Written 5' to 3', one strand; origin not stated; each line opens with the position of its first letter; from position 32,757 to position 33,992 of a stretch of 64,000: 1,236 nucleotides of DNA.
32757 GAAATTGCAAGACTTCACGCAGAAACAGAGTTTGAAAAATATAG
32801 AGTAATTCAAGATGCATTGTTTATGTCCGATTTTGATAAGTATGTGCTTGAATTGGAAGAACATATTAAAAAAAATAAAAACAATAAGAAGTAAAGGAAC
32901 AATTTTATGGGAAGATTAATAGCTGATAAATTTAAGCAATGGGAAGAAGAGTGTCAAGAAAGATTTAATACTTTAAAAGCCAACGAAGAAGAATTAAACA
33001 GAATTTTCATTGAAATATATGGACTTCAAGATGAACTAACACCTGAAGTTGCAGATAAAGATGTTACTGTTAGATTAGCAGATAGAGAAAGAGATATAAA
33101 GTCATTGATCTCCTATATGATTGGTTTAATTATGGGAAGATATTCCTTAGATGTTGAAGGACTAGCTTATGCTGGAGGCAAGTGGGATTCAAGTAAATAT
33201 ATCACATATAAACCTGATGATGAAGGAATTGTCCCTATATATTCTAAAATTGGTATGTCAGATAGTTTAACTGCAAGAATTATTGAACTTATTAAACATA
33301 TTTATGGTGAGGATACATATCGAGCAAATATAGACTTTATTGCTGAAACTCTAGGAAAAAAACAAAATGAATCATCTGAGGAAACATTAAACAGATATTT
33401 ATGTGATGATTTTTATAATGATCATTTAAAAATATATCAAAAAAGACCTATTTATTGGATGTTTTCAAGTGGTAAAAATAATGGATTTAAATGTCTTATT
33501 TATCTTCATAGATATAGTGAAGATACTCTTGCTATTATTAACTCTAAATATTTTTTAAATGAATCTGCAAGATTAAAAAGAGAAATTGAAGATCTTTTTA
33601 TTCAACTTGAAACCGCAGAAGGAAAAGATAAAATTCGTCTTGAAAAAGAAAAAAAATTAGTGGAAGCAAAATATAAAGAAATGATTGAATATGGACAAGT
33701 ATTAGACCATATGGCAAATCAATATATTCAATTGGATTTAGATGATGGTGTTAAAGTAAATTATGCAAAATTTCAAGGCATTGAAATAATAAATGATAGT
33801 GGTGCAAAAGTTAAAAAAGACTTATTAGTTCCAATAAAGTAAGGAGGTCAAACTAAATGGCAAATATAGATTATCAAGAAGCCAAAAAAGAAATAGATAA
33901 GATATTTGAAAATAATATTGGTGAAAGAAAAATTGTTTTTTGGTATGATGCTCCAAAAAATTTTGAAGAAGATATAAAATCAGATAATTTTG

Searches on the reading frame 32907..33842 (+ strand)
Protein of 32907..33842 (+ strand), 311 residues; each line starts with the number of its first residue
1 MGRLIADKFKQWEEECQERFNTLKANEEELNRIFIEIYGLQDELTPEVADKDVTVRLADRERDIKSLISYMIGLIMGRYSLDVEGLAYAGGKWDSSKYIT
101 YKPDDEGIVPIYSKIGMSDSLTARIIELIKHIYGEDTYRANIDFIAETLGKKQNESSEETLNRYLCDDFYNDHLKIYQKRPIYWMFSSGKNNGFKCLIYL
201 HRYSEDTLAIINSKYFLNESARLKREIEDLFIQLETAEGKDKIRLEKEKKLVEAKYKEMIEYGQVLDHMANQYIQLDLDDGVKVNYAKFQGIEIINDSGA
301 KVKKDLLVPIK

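Call 4: search_protein_families(library=pfam, proteins=[window:32907-33842:+], max_evalue=0.01)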
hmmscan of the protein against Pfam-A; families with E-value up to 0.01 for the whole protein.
window:32907-33842:+ (311 aa): 0 families

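Call 5: search_protein_families(library=padloc, proteins=[window:32907-33842:+], max_evalue=0.001)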
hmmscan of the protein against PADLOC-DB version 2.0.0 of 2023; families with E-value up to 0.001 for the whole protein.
window:32907-33842:+ (311 aa): 15 families
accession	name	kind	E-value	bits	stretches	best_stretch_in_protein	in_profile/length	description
PDLC02521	PglX|PglXI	-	7e-115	383.3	1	5-292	878-1166/1174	PglX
PDLC03600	REase_MTase_IIG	-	1.2e-98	329.5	1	5-292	887-1190/1205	Type IIG restriction enzyme-methyltransferase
PDLC02641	DrmMI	-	6.7e-92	307.1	1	5-292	867-1156/1161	DrmMI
PDLC02516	PglX|PglXI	-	5.6e-90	300.7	1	4-304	281-591/593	PglX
PDLC02517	PglX|PglXI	-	1.5e-66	223.3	1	15-304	411-700/707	PglX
PDLC02531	PglX|PglXI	-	9.4e-51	171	2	99-290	154-345/359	PglX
PDLC02528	PglX|PglXI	-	4.1e-15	52.6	1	98-303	870-1069/1125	PglX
PDLC02523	PglX|PglXI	-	2.3e-12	43.5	1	157-270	1048-1160/1428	PglX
PDLC02540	PglX|PglXI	-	3.5e-12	44.9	1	197-290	6-100/106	PglX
PDLC02539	PglX|PglXI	-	3.1e-11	40.3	1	103-291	509-684/706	PglX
PDLC02527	PglX|PglXI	-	2e-10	37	1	54-289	999-1232/1332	PglX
PDLC02519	PglX|PglXI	-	5.4e-10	35.6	1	103-296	1043-1224/1241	PglX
PDLC02532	PglX|PglXI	-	5.6e-09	32.8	1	159-288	436-564/682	PglX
PDLC02534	PglX|PglXI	-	1.1e-07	29.3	1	105-289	128-313/389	PglX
PDLC02518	PglX|PglXI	-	1.7e-07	27.4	1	103-222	1018-1142/1412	PglX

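Call 17: find_encoding_contigs(protein=window:32907-33842:+, flank=6000, max_places=10)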
Protein window:32907-33842:+ (311 aa): 1 contig read that carries it; 1 place shown.
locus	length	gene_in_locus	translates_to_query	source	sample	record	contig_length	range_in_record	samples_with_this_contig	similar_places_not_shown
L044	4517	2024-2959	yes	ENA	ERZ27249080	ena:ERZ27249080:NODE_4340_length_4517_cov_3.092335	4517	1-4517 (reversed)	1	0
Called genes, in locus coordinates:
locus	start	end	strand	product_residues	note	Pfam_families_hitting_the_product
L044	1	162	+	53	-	?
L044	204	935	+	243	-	-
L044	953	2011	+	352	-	PF13310:Virulence_RhuM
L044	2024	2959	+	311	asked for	-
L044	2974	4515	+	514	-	?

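Call 34: search_solved_structures(query=window:32907-33842:+, max_evalue=0.01, show_alignments=1)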
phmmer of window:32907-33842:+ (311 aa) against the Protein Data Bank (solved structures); distinct sequences matched with E-value up to 0.01: 3.
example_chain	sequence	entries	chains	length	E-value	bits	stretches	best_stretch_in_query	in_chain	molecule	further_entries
9ewz_C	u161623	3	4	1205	2.2e-55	191.7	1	59-291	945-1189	Adenine-specific methyltransferase BrxX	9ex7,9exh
8zek_A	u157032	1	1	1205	2.8e-55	191.3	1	59-291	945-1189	site-specific DNA-methyltransferase (adenine-specific)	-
8c45_A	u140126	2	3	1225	3e-54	187.9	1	66-291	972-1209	site-specific DNA-methyltransferase (adenine-specific)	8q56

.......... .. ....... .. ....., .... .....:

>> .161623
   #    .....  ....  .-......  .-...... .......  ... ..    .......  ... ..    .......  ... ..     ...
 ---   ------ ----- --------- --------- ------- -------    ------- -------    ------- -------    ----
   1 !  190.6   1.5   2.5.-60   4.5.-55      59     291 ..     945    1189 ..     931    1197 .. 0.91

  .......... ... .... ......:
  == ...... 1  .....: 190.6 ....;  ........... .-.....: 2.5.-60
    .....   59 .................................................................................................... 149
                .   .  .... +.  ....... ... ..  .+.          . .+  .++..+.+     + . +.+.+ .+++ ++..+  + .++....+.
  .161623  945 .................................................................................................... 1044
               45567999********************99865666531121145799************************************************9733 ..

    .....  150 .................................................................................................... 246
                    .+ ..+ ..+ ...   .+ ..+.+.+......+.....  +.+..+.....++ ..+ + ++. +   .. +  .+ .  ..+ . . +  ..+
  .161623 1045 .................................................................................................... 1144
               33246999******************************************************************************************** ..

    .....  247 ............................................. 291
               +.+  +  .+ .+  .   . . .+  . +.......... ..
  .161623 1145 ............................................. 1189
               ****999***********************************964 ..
